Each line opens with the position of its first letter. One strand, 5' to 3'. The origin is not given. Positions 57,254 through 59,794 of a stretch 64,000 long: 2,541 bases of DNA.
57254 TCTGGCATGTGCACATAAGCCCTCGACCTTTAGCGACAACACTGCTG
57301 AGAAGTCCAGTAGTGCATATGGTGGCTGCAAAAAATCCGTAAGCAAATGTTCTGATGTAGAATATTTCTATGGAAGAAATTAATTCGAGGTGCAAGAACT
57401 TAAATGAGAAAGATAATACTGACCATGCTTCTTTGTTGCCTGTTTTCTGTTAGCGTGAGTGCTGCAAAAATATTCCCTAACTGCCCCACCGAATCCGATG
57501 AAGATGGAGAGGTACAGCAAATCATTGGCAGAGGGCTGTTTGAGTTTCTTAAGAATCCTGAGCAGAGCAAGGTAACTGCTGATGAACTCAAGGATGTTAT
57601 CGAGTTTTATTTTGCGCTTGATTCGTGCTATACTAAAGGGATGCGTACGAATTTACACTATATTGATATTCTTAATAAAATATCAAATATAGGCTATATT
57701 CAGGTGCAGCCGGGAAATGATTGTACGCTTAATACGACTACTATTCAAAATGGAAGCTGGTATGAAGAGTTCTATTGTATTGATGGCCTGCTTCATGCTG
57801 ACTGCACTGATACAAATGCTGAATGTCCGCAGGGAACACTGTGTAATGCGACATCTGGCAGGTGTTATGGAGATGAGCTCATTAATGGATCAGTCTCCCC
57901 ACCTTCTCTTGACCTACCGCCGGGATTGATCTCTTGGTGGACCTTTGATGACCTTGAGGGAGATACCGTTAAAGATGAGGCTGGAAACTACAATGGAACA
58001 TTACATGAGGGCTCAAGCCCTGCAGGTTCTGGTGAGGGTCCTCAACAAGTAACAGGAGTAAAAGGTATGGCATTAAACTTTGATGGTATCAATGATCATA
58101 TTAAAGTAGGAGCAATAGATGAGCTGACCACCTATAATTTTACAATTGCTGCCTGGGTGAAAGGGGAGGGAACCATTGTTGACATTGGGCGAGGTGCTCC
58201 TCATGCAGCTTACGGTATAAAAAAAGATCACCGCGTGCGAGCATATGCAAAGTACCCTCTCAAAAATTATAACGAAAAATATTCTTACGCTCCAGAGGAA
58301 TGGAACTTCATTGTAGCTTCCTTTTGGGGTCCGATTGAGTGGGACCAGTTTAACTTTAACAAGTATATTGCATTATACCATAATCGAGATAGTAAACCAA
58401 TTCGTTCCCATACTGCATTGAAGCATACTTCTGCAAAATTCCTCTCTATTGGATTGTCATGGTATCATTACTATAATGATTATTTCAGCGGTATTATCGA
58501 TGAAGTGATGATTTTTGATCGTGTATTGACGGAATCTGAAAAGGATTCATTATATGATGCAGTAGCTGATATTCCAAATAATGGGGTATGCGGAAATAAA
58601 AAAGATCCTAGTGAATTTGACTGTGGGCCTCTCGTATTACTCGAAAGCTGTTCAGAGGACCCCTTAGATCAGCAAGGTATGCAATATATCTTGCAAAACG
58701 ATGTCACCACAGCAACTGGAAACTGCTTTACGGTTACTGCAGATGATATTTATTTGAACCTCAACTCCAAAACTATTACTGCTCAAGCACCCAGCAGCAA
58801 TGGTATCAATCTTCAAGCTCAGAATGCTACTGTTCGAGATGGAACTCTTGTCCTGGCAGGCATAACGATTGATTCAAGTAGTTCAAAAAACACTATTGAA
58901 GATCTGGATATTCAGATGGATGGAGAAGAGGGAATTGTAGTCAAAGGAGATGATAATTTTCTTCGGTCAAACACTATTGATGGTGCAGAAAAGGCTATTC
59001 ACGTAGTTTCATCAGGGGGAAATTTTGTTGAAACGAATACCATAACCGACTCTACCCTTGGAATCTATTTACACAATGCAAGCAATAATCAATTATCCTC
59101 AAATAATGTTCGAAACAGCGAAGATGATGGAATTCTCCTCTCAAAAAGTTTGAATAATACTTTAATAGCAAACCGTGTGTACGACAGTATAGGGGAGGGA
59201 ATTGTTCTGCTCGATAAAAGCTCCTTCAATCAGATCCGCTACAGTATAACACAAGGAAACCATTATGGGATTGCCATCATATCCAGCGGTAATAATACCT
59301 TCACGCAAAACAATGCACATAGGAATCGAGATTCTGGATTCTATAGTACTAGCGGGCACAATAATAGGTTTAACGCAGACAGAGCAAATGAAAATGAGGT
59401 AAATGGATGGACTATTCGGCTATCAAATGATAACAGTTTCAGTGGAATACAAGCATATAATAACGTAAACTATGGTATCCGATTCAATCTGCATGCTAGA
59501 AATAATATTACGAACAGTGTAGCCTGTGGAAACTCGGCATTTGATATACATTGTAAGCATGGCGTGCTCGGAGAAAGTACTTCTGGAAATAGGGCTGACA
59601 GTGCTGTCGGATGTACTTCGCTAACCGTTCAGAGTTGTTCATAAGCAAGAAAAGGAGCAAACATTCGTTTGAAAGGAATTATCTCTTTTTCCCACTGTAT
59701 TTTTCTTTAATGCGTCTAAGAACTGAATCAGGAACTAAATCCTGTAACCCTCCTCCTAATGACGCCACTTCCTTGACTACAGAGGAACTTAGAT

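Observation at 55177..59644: Three-gene module: Cys-rich lipoprotein followed by two paralogous secreted beta-helix proteins sharing a novel Cys-rich N-terminal domain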

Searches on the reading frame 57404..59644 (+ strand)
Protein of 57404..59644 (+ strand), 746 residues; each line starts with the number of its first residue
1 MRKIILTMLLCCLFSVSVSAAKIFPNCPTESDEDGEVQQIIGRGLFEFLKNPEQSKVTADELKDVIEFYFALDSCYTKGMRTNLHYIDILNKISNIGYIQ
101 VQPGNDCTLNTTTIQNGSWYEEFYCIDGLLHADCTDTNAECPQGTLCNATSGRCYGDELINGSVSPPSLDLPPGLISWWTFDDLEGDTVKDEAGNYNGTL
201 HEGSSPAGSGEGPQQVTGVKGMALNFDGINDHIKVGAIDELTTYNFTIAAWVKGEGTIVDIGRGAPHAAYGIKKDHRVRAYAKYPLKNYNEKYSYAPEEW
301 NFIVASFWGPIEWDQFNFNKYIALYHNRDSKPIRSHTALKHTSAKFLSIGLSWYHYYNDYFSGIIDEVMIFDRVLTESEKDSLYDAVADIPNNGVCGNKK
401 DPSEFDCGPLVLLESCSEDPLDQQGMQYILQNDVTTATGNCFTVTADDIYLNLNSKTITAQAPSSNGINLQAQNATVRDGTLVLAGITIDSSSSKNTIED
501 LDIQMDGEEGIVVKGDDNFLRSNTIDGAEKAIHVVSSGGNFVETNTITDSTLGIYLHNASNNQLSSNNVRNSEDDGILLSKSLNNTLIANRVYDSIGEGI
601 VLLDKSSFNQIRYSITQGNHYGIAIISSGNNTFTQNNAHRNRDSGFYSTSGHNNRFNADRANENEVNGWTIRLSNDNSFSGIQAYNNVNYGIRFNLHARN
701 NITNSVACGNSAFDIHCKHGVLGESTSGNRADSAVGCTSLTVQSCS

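Call 4: search_protein_families(library=pfam, proteins=[window:57404-59644:+], max_evalue=1)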
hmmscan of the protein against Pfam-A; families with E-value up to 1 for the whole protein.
window:57404-59644:+ (746 aa): 4 families
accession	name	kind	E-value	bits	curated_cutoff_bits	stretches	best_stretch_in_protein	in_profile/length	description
PF13229.12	Beta_helix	-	7.3e-22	78.1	25.9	2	486-637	2-157/158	Right handed beta helix region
PF05048.19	NosD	-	6.4e-21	75.2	23.6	2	455-611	7-164/212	Periplasmic copper-binding protein (NosD)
PF13385.13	Laminin_G_3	-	3.4e-10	40.7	27.6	1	227-379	1-149/151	Concanavalin A-like lectin/glucanases superfamily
PF00396.23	Granulin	-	0.13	12.9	20.9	1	134-154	21-41/42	Granulin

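Call 5: search_protein_families(library=ncbifam, proteins=[window:57404-59644:+], max_evalue=1)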
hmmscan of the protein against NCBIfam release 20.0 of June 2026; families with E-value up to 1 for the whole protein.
window:57404-59644:+ (746 aa): 3 families
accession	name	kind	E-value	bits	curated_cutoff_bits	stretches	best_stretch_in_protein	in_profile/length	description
TIGR03804.1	para_beta_helix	repeat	1.4e-16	59.9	19.45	4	532-573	2-43/44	parallel beta-helix repeat protein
NF052521.1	TafC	equivalog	7.7e-09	35.1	410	1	176-254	149-226/373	TafC family fimbrial protein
TIGR04247.1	NosD_copper_fam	subfamily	2.6e-08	32.9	300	1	492-659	134-302/377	nitrous oxide reductase family maturation protein NosD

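Call 29: find_encoding_contigs(protein=window:57404-59644:+, flank=10000, max_places=6)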
Protein window:57404-59644:+ (746 aa): 1 contig read that carries it; 1 place shown.
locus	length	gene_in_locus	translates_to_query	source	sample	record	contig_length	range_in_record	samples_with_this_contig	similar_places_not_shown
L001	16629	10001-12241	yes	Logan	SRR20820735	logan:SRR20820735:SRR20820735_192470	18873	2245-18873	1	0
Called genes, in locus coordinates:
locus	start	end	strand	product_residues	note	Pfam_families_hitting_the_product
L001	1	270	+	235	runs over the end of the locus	PF01138:RNase_PH, PF03725:RNase_PH_C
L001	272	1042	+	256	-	PF01138:RNase_PH, PF03725:RNase_PH_C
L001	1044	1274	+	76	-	PF01192:RNA_pol_Rpb6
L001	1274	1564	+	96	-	PF04010:DUF357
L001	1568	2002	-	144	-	-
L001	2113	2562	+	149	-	-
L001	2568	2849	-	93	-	-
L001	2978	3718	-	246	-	PF01978:TrmB, PF02796:HTH_7 (weak), PF25213:HVO_A0261_N (weak)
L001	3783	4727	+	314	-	-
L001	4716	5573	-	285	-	PF00491:Arginase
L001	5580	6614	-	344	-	PF02784:Orn_Arg_deC_N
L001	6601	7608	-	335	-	PF01916:DS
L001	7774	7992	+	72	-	-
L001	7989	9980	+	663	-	PF05048:NosD, PF13229:Beta_helix, PF05048:NosD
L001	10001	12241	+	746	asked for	PF13385:Laminin_G_3, PF05048:NosD, PF13229:Beta_helix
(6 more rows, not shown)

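Call 83: predict_structure(alignment_id=A5)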
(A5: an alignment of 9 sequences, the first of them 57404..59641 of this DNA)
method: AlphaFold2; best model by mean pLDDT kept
length: 746 residues; sequences in the alignment: 9
mean_pLDDT: 54.1   pTM: 0.43
mean pLDDT of the five models: 54.1, 53.7, 53.7, 52.6, 50.7
residues with pLDDT >= 90: 136; 70-90: 140; 50-70: 83; < 50: 387
segments of 3 or more residues with pLDDT < 50: 1-3, 12-20, 137-146, 149-483, 718-746
pLDDT, mean of each block of 10 residues (from residue 1): 55 41 69 79 89 90 88 80 89 81 68 63 64 51 47 39 23 24 27 29 25 24 25 25 25 25 25 24 22 21 26 28 26 25 26 23 24 32 30 27 26 28 28 25 28 32 33 39 56 58 70 82 85 90 92 94 96 95 96 93 92 93 94 95 92 91 89 85 83 75 69 56 30 29 30
secondary structure, 60 per line:
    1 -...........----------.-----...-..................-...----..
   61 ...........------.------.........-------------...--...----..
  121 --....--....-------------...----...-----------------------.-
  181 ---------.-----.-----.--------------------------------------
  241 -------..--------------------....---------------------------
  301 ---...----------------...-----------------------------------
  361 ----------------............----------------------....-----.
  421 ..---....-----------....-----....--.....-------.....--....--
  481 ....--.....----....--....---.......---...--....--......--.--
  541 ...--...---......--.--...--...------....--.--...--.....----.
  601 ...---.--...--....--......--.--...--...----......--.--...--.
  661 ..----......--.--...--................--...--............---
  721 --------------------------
elements in order (helices of 4 or more, strands of 3 or more residues): H2-12 H34-50 H59-71 H86-93 E107-109 E112-114 E123-126 E129-132 E146-148 E153-155 E270-273 E304-306 E323-325 H377-388 E411-414 E426-429 E441-444 E450-453 E456-460 E468-472 E475-478 E481-484 E487-491 E496-499 E502-505 E509-515 E519-521 E524-527 E530-535 E541-543 E546-548 E552-557 E563-565 E568-570 E577-580 E586-588 E591-595 E600-603 E610-612 E615-618 E621-626 E632-634 E637-639 E644-649 E655-657 E660-662 E667-672 E678-680 E683-698 E701-703 E706-717

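Call 88: fold_search(model_id=the predicted structure, library=pdb)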
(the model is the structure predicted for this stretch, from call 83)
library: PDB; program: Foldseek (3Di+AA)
matches with E <= 10: 416; with E <= 0.001: 23
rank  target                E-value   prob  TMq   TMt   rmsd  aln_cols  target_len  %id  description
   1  6k0q_A                2.1e-05  1.00  0.17  0.22  12.6       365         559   12  Catalytic domain of GH87 alpha-1,3-glucanase D1068A in complex with nigerose (released 2019-12-25)
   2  4nk6                  4.1e-05  1.00  0.17  0.27  11.1       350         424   13  Crystal Structure of the periplasmic alginate epimerase AlgG (released 2014-01-15)
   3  6k0p_A                4.5e-05  1.00  0.17  0.21  13.1       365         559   11  Catalytic domain of GH87 alpha-1,3-glucanase D1045A in complex with nigerose (released 2019-12-25)
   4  4ozy                  8.1e-05  1.00  0.16  0.25  12.0       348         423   12  Crystal Structure of the periplasmic alginate epimerase AlgG T265N mutant (released 2015-03-04)
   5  2pyg_A                8.5e-05  1.00  0.15  0.27  13.1       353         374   12  Azotobacter vinelandii Mannuronan C-5 epimerase AlgE4 A-module (released 2008-05-27)
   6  6k0s_A                9.3e-05  1.00  0.17  0.22  12.8       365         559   12  Catalytic domain of GH87 alpha-1,3-glucanase D1069A in complex with nigerose (released 2019-12-25)
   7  4nk8                  1.1e-04  1.00  0.19  0.30   9.8       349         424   13  Crystal Structure of the periplasmic alginate epimerase AlgG D317A mutant (released 2014-01-15)
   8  7chu_A                1.2e-04  1.00  0.20  0.28   9.3       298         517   13  Geobacillus virus E2 - ORF18 (released 2021-04-14)
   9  5lw3                  1.4e-04  1.00  0.18  0.33  11.6       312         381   13  Azotobacter vinelandii Mannuronan C-5 epimerase AlgE6 A-module (released 2017-10-25)
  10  7osf_A                2.0e-04  1.00  0.20  0.35  10.6       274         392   15  ABC Transporter complex NosDFYL, R-domain 1 (released 2022-06-22)
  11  6w4q_E                2.1e-04  1.00  0.22  0.22   6.9       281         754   12  Crystal structure of full-length tailspike protein 2 (TSP2, ORF211) ) from Escherichia coli O157:H7 bacteriophage CAB1 (released 2021-01-20)
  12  6k0m                  2.2e-04  1.00  0.17  0.22  12.6       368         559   12  Catalytic domain of GH87 alpha-1,3-glucanase from Paenibacillus glycanilyticus FH11 (released 2019-12-25)
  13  7w1c_D                2.3e-04  1.00  0.17  0.20  15.6       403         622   11  Crystal structure of Klebsiella pneumoniae K1 capsule-specific polysaccharide lyase in a P1 crystal form (released 2022-05-18)
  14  8ikw_B                4.5e-04  1.00  0.18  0.36  10.5       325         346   15  A complex structure of PGIP-PG (released 2024-02-07)
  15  1ru4                  4.7e-04  1.00  0.20  0.36   9.2       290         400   16  Crystal structure of pectate lyase Pel9A (released 2004-04-13)
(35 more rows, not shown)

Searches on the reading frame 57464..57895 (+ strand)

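Call 15: search_protein_families(library=pfam, proteins=[window:57464-57895:+], max_evalue=10)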
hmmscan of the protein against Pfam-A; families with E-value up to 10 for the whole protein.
window:57464-57895:+ (144 aa): 1 family
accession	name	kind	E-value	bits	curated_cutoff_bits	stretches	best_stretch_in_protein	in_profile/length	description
PF00396.23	Granulin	-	0.032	14.9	20.9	1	114-134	21-41/42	Granulin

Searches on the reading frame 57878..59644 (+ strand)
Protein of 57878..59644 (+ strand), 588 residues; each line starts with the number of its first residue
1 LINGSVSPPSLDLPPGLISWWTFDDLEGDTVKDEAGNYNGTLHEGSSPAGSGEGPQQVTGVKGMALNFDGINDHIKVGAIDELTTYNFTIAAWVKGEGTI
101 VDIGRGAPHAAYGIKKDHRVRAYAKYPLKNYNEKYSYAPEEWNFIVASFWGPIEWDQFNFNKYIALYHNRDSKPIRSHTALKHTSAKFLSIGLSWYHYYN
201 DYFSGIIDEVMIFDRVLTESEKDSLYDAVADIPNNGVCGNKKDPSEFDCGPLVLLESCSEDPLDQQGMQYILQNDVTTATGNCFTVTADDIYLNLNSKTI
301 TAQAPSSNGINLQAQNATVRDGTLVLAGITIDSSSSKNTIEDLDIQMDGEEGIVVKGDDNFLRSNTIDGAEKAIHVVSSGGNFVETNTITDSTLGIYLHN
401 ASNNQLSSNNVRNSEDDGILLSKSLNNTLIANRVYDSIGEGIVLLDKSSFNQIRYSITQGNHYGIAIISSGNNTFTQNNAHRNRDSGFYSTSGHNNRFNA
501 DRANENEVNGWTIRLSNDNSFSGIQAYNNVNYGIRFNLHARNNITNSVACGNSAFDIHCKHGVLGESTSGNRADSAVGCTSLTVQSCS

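Call 65: search_solved_structures(query=window:57878-59644:+, max_evalue=0.001)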
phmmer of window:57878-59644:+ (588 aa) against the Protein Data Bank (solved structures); distinct sequences matched with E-value up to 0.001: 1.
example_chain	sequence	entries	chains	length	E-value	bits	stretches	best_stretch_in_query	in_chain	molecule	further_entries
4qvs_A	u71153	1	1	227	7e-07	31.6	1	19-225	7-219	S-layer domain-containing protein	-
